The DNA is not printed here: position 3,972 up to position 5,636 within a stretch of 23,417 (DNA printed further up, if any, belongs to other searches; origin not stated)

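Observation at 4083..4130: The essential cell-wall gene murC needs read-through of TAG 4110-4112 to have a normal N-terminus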

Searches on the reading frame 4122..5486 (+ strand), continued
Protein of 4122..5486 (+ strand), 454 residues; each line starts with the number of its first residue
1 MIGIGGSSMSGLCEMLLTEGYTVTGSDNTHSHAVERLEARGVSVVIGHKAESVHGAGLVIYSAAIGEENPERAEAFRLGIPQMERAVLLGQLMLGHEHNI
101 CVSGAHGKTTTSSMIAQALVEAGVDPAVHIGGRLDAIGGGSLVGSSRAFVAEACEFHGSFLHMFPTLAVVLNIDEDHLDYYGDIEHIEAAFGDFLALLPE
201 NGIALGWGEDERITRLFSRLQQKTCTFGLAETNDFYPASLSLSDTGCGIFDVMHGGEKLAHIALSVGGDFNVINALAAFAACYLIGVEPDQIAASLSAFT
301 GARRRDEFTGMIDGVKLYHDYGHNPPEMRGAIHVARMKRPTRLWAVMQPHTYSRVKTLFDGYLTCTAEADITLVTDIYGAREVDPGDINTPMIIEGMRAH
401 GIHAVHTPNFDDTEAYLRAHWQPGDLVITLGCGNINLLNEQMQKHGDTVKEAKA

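Call 60: predict_structure(alignment_id=A2)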
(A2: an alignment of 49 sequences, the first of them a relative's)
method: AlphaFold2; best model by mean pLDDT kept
length: 467 residues; sequences in the alignment: 49
mean_pLDDT: 91.5   pTM: 0.89
mean pLDDT of the five models: 91.5, 91.5, 91.2, 88.5, 88.4
residues with pLDDT >= 90: 338; 70-90: 115; 50-70: 11; < 50: 3
segments of 3 or more residues with pLDDT < 50: 465-467
pLDDT, mean of each block of 10 residues (from residue 1): 91 92 90 95 88 95 97 91 96 96 93 94 94 95 81 86 91 94 93 91 97 97 97 97 97 91 96 95 93 98 98 83 94 88 92 95 78 93 93 65 88 96 94 97 86 90 57
secondary structure, 60 per line:
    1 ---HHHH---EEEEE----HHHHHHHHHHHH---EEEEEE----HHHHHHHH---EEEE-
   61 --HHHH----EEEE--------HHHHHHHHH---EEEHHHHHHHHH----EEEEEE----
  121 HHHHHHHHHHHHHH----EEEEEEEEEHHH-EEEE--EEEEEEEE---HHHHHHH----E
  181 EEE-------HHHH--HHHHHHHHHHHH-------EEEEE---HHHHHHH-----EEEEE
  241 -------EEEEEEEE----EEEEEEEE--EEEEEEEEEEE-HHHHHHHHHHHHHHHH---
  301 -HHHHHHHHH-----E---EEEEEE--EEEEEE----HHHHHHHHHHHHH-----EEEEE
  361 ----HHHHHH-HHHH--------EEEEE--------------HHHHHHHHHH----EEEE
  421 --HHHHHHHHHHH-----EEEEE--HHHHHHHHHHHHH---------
elements in order: H4-7 E11-15 H20-31 E35-40 H45-52 E56-59 H63-66 E71-74 H83-91 E95-97 H98-106 E111-116 H121-134 E139-147 E152-155 E158-165 H169-175 E180-183 H191-194 H197-208 E216-220 H224-230 E236-240 E248-255 E260-267 E270-280 H282-297 H302-310 E320-325 E328-333 H338-350 E356-360 H365-370 H372-375 E384-388 H403-412 E417-420 H423-433 E439-443 H446-458
